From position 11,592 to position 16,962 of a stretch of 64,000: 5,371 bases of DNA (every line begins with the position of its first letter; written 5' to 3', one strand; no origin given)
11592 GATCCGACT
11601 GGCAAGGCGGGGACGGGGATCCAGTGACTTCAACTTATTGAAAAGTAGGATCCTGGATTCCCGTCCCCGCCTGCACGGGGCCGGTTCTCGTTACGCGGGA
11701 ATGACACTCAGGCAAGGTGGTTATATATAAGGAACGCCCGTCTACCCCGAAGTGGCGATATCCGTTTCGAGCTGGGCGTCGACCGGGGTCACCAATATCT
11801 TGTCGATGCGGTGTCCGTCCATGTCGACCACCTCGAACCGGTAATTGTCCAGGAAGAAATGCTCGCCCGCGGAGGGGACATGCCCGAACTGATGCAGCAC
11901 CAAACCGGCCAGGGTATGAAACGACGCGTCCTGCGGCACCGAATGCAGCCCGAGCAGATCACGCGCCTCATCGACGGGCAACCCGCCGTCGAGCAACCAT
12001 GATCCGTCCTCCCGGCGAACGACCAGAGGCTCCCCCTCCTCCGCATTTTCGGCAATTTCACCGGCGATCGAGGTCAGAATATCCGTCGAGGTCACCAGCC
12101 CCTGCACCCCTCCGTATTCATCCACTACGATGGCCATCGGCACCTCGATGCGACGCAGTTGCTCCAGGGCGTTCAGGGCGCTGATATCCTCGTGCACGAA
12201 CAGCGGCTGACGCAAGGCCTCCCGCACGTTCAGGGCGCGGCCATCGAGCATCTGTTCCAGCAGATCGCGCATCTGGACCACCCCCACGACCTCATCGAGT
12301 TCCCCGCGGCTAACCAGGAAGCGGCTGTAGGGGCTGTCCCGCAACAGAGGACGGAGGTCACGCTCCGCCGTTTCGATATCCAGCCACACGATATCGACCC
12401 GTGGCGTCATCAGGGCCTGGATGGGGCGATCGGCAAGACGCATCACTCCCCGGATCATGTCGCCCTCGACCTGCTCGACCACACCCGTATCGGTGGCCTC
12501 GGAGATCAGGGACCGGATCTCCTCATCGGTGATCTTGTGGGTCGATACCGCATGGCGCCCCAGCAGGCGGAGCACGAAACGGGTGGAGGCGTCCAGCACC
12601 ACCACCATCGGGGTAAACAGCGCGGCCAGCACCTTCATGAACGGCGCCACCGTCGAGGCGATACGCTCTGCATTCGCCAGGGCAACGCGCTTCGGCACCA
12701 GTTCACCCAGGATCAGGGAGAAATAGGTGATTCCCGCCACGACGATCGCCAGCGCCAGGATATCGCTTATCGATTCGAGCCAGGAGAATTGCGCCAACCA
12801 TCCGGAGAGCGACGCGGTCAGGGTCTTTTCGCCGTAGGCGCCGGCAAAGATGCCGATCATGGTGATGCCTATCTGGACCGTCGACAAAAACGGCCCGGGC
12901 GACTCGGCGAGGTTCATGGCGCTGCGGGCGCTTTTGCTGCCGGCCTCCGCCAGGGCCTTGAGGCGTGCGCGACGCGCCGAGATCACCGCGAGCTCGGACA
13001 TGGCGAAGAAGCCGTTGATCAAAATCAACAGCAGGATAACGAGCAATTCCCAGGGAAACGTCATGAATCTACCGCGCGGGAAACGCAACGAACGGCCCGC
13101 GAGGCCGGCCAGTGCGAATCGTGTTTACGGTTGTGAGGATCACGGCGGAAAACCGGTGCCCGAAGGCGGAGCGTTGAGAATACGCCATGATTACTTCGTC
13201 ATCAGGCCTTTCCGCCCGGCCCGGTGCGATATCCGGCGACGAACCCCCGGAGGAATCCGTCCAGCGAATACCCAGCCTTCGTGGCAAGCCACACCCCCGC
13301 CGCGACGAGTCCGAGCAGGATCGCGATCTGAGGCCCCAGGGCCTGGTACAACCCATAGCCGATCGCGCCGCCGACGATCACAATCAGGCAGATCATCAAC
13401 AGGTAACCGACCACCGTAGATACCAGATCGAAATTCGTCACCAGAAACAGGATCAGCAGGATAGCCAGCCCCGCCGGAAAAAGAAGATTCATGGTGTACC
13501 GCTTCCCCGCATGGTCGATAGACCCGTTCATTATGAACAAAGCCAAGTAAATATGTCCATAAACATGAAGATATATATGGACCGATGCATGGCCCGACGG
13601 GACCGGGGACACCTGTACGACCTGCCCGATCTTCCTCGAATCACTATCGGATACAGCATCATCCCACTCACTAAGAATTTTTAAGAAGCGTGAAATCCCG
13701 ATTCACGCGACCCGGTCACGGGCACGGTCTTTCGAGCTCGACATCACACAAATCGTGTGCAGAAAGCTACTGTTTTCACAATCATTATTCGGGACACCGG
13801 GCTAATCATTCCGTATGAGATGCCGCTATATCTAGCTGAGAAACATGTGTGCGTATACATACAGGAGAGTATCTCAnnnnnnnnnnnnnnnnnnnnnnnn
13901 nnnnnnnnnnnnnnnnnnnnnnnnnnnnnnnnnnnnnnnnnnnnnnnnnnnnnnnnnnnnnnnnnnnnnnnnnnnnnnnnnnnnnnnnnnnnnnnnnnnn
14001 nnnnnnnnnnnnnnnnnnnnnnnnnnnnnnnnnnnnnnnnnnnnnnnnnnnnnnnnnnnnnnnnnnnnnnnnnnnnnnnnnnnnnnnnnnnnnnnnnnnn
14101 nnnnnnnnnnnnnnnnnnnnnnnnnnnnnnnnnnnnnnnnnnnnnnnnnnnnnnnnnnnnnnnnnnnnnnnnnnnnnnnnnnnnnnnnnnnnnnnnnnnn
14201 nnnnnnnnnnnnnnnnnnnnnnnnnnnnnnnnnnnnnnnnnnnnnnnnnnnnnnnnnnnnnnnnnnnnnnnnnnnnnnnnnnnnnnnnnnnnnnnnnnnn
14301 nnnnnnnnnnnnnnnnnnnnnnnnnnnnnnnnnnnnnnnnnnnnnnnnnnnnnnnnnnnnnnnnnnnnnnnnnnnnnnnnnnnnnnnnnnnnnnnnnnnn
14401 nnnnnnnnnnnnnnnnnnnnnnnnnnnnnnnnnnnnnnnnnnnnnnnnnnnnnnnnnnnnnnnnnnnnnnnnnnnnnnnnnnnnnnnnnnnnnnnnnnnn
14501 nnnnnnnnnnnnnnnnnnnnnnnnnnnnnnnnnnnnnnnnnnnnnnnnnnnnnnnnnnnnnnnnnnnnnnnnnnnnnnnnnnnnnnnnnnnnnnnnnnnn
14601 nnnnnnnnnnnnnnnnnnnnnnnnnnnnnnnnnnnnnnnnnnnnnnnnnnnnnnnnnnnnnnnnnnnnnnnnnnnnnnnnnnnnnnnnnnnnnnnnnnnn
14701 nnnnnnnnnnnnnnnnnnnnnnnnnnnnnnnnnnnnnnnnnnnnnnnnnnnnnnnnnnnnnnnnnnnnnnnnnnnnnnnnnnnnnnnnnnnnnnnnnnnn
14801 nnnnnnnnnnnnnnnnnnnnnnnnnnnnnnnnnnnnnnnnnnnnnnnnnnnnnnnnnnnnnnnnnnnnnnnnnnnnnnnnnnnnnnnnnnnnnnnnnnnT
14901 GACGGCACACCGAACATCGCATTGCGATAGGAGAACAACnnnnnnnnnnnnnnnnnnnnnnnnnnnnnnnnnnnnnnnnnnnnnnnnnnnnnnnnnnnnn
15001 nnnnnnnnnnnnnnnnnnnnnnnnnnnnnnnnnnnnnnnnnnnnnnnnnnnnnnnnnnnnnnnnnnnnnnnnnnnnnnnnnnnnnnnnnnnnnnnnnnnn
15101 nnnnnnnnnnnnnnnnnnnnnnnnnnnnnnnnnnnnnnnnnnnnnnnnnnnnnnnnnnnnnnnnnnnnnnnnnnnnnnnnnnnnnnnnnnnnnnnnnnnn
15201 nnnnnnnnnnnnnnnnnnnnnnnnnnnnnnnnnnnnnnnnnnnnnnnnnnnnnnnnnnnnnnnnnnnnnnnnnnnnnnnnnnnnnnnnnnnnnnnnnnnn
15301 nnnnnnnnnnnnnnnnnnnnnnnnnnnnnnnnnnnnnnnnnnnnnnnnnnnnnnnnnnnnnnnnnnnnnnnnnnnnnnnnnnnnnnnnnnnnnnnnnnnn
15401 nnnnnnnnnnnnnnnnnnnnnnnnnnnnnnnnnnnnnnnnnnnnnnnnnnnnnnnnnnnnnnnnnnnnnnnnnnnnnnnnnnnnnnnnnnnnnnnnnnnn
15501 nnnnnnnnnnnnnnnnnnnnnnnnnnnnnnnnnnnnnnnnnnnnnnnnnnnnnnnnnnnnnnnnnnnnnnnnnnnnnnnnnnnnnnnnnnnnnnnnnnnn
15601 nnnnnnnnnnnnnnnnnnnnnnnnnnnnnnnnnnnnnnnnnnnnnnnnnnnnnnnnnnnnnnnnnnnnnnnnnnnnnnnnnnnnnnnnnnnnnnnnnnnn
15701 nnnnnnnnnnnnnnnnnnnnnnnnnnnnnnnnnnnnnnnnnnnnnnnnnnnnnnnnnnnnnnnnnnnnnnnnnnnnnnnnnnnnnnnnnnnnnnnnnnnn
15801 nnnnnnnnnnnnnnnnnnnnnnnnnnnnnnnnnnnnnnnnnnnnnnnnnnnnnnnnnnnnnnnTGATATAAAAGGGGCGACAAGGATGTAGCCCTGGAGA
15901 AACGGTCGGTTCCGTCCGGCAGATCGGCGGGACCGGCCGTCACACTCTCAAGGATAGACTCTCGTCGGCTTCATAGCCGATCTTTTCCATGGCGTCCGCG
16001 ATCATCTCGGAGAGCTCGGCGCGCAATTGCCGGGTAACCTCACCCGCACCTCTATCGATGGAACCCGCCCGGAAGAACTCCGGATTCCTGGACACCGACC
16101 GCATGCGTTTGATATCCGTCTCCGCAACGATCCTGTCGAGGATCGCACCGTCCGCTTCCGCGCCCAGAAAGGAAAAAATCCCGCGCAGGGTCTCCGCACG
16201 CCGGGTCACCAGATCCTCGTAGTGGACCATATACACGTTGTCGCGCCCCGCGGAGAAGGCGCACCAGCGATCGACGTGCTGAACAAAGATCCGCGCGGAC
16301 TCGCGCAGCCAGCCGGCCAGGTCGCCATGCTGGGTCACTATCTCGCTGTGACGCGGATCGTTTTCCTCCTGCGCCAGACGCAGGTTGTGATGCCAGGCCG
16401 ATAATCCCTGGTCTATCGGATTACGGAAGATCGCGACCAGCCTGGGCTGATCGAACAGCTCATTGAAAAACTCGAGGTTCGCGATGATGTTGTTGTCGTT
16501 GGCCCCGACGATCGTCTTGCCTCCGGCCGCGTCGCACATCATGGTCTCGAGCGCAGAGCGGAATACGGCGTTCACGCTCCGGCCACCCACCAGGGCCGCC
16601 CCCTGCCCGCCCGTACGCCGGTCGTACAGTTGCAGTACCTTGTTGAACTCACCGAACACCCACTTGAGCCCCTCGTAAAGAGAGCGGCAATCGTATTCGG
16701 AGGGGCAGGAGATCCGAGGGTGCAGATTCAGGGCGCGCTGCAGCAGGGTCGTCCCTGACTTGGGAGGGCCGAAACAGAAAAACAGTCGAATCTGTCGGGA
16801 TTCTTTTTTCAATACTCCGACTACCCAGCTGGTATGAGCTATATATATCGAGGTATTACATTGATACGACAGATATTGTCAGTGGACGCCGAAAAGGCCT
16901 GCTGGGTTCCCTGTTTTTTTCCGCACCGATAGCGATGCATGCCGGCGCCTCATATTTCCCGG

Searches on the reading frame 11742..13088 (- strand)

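Call 22: search_protein_families(library=pfam, proteins=[window:11742-13088:-], max_evalue=0.00001)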
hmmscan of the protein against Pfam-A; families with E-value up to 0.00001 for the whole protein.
window:11742-13088:- (448 aa): 3 families
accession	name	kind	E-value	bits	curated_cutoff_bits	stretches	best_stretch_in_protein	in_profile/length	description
PF01595.25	CNNM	-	1.5e-48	165.3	28.4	1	16-207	1-180/181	Cyclin M transmembrane N-terminal domain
PF03471.22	CorC_HlyC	-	7.4e-23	80.8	27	1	358-436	2-80/81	Transporter associated domain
PF00571.33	CBS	-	1.1e-11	45.3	24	1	293-342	7-56/57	CBS domain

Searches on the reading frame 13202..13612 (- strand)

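Call 5: search_protein_families(library=pfam, proteins=[window:13202-13612:-], max_evalue=1)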
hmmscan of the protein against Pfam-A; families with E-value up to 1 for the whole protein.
window:13202-13612:- (136 aa): 5 families
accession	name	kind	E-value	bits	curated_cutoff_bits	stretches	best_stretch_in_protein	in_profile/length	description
PF13061.11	DUF3923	-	0.026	15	25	1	21-58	16-52/65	Protein of unknown function (DUF3923)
PF15184.11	TOM6p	-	0.12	12.6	27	1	98-111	47-60/74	Mitochondrial import receptor subunit TOM6 homolog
PF11241.13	DUF3043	-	0.26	11.7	25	1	37-82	75-121/171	Protein of unknown function (DUF3043)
PF04632.18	FUSC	-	0.32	10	30.9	1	47-110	433-496/660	Fusaric acid resistance protein family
PF07790.16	Pilin_N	-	0.37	12.1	25.2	1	64-85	3-24/78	Archaeal Type IV pilin, N-terminal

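Call 6: search_protein_families(library=ncbifam, proteins=[window:13202-13612:-], max_evalue=1)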
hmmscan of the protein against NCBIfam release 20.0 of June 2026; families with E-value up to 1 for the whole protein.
window:13202-13612:- (136 aa): 2 families
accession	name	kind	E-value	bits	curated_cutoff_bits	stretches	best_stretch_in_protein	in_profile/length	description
NF009292.0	PRK12651.1-3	equivalog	0.014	15.5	213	1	97-127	4-34/158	Na+/H+ antiporter subunit E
NF009650.0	PRK13183.1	equivalog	0.8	9.6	70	1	70-95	8-33/46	photosystem II reaction center protein PsbN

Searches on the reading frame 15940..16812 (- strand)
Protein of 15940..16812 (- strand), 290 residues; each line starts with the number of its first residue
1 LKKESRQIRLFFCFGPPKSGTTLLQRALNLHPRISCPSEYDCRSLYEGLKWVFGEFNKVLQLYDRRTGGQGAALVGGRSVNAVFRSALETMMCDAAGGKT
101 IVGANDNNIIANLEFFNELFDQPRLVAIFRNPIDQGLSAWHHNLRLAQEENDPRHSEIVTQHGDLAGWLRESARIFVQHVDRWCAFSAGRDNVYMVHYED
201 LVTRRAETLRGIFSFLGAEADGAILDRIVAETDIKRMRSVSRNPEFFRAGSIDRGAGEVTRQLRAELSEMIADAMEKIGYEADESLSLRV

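Call 5: search_protein_families(library=pfam, proteins=[window:15940-16812:-], max_evalue=1)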
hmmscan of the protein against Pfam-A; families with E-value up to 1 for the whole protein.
window:15940-16812:- (290 aa): 4 families
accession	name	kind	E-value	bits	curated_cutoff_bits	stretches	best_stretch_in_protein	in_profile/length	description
PF13469.12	Sulfotransfer_3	-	7.7e-20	72.5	27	1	11-219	2-213/216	Sulfotransferase family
PF00685.33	Sulfotransfer_1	-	6.4e-16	58.9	22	1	13-272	6-248/255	Sulfotransferase domain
PF17940.6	TetR_C_31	-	0.06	14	27.4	0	103-159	19-74/107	Tetracyclin repressor-like, C-terminal domain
PF07371.17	DUF1490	-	0.16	12.5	28.4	1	253-283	51-81/88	Protein of unknown function (DUF1490)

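Call 6: search_protein_families(library=ncbifam, proteins=[window:15940-16812:-], max_evalue=1)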
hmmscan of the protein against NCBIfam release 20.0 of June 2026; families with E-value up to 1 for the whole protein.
window:15940-16812:- (290 aa): 1 family
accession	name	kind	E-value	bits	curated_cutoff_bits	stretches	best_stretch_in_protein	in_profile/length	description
NF052394.1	NodProtNoeE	equivalog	4.4e-07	28.9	500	1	9-222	9-222/387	nodulation protein NoeE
